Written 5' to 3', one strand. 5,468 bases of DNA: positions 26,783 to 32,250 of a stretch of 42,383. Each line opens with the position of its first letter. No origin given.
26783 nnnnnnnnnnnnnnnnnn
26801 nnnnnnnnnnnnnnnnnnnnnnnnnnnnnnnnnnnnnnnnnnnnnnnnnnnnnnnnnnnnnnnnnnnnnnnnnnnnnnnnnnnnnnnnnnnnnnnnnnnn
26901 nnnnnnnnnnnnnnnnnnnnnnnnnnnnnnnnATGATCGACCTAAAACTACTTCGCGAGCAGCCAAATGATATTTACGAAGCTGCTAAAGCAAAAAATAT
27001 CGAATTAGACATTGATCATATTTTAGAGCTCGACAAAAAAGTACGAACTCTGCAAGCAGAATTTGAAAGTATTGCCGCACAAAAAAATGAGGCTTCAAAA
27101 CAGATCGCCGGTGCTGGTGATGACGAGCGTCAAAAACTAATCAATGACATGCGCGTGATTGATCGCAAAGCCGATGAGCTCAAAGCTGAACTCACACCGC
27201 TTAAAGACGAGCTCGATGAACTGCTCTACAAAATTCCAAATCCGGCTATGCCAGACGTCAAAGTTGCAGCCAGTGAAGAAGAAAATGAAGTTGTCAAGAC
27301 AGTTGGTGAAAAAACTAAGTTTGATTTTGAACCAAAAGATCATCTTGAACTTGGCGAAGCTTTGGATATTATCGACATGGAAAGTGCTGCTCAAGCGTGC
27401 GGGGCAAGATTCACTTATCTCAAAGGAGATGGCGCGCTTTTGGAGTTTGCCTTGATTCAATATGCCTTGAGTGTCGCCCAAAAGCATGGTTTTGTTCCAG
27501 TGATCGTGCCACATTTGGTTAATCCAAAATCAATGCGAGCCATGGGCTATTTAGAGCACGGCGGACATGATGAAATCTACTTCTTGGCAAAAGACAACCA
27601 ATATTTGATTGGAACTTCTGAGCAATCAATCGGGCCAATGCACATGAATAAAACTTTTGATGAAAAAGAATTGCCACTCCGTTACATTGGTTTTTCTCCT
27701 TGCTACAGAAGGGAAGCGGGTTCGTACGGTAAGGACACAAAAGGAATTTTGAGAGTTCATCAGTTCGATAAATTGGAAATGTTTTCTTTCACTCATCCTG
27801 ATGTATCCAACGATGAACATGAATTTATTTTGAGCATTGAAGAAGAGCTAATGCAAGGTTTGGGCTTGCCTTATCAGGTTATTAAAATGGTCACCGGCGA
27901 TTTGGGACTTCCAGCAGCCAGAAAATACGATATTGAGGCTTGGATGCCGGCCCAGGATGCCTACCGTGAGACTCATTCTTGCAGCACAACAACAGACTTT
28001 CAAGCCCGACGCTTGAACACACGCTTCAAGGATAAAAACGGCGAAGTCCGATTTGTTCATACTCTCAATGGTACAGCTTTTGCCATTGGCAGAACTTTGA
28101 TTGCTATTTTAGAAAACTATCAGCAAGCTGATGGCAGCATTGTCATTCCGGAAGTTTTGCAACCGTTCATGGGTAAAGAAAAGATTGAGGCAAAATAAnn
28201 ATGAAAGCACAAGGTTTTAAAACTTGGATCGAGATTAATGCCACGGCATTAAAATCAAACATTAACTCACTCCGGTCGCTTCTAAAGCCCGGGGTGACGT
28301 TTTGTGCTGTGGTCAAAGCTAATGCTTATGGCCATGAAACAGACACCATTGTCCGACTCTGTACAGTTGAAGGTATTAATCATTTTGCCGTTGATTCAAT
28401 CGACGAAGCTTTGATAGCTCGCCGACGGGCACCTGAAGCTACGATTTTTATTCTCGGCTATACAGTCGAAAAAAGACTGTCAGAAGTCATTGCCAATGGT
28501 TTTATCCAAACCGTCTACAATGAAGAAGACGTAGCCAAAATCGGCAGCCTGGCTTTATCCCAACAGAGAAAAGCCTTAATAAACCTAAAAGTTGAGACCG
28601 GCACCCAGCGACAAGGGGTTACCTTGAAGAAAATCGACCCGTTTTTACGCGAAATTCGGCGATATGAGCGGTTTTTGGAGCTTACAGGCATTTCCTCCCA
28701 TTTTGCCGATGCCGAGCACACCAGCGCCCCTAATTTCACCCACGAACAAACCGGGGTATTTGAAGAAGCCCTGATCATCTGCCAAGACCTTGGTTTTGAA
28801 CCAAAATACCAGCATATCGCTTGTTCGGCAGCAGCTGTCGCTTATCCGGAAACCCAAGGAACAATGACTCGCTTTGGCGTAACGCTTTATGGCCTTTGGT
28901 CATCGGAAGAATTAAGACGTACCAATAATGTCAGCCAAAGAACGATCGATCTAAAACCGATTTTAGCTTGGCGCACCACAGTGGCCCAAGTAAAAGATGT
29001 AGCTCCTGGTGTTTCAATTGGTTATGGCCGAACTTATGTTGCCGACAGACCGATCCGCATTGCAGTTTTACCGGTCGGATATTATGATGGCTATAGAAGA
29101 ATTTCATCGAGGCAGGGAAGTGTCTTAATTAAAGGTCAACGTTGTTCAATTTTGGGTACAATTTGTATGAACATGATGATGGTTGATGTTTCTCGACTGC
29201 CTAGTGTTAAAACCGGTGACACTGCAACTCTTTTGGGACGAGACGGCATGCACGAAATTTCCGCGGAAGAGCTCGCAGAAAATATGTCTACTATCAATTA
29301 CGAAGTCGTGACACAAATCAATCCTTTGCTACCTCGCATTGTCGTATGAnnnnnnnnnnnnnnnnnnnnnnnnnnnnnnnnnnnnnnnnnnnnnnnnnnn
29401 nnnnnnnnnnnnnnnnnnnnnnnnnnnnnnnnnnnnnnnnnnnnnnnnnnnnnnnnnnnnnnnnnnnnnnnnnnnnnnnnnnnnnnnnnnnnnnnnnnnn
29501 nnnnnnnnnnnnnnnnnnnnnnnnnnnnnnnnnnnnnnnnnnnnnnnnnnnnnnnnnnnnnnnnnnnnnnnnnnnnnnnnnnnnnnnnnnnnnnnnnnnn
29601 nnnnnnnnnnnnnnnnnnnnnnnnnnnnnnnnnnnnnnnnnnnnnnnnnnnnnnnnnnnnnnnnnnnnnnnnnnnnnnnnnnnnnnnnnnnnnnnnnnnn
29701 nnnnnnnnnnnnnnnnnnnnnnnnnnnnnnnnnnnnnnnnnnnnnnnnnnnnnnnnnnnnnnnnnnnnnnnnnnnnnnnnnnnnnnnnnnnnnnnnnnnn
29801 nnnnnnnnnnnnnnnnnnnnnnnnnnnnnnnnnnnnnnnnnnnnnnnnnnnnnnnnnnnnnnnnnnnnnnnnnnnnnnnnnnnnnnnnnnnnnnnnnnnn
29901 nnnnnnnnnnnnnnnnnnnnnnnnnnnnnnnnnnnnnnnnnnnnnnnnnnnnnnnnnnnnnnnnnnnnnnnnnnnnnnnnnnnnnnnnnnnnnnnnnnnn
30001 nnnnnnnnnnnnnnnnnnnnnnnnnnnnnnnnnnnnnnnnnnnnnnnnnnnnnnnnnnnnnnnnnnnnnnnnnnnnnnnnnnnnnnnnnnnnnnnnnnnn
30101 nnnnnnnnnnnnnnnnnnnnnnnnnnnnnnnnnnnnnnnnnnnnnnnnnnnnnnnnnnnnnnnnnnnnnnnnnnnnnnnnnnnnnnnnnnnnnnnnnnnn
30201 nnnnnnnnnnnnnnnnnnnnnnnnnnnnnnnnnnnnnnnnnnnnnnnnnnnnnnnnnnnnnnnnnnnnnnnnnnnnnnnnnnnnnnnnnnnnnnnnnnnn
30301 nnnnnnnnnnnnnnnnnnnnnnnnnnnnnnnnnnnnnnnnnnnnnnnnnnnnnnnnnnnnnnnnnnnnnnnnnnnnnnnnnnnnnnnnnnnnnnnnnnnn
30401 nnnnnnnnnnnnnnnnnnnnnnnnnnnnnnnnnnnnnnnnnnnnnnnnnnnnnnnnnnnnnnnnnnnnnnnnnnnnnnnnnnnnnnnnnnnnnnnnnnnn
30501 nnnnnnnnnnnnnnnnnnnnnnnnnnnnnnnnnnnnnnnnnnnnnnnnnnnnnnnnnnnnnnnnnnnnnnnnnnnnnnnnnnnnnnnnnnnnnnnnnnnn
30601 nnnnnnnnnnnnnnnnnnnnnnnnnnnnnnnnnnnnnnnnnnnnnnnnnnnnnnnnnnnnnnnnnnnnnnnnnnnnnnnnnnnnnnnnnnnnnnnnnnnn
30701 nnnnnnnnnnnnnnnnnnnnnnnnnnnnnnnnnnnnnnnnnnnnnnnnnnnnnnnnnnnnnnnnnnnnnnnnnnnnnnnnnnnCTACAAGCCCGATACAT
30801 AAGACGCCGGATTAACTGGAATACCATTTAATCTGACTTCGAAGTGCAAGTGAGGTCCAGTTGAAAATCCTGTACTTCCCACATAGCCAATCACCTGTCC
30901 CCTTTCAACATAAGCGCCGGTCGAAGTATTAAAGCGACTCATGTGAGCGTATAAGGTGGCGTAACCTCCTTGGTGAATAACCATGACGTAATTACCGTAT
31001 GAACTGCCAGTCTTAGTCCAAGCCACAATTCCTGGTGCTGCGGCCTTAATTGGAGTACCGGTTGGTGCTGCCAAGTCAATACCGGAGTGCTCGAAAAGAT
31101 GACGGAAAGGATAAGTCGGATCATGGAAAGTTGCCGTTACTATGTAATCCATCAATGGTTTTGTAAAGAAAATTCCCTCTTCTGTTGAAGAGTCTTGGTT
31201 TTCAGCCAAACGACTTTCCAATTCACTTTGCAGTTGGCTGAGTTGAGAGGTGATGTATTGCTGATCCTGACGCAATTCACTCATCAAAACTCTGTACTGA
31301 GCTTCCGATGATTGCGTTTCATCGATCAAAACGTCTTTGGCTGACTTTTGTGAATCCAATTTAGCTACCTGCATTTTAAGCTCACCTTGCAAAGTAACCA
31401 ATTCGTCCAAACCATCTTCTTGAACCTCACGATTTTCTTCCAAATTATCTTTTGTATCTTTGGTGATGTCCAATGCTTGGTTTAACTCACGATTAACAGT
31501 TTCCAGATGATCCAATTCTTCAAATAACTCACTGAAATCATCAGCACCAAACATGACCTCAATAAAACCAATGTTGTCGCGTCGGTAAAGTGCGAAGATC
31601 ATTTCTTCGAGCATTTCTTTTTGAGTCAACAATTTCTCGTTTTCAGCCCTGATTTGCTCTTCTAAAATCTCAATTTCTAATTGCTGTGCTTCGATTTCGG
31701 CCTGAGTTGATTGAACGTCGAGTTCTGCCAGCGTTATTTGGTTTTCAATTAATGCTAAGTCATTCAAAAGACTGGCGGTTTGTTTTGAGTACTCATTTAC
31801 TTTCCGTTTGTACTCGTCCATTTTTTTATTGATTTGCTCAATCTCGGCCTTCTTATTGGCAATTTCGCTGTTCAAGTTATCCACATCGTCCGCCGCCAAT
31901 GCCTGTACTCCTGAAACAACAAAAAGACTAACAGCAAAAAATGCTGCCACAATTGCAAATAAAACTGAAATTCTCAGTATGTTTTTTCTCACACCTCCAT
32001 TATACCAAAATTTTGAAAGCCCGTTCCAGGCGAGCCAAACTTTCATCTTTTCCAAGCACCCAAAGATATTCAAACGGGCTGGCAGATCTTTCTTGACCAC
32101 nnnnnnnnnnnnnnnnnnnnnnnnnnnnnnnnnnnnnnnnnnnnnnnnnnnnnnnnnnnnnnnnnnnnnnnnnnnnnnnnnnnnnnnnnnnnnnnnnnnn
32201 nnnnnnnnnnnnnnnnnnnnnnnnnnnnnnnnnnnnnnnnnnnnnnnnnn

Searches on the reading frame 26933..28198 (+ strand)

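Call 61: search_protein_families(library=pfam, proteins=[window:26933-28198:+], max_evalue=0.001)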
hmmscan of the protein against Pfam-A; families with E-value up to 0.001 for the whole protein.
window:26933-28198:+ (421 aa): 2 families
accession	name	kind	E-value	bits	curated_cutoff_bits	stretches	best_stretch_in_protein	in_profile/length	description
PF00587.30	tRNA-synt_2b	-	2.4e-41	142.2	29.3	1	220-396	8-179/179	tRNA synthetase class II core domain (G, H, P, S and T)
PF02403.27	Seryl_tRNA_N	-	2.9e-22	79.4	28.2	1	1-103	1-106/108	Seryl-tRNA synthetase N-terminal domain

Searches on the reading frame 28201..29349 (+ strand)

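Call 61: search_protein_families(library=pfam, proteins=[window:28201-29349:+], max_evalue=0.001)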
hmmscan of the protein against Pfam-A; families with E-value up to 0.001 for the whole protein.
window:28201-29349:+ (382 aa): 2 families
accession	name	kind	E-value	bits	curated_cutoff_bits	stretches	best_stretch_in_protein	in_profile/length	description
PF01168.26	Ala_racemase_N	-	3.1e-47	161.6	24.1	1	12-232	1-218/220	Alanine racemase, N-terminal domain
PF00842.27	Ala_racemase_C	-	1.4e-44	151.2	25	1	255-380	2-126/127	Alanine racemase, C-terminal domain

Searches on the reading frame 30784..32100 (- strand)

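Call 61: search_protein_families(library=pfam, proteins=[window:30784-32100:-], max_evalue=0.001)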
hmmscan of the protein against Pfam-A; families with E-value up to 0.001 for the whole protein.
window:30784-32100:- (438 aa): 2 families
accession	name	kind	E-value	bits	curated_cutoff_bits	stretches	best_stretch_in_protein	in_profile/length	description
PF01551.29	Peptidase_M23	-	8.2e-35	119.3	28.7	1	337-431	2-96/96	Peptidase family M23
PF12795.12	MscS_porin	-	0.0004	20.5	34.4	0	203-303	53-151/238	Mechanosensitive ion channel porin domain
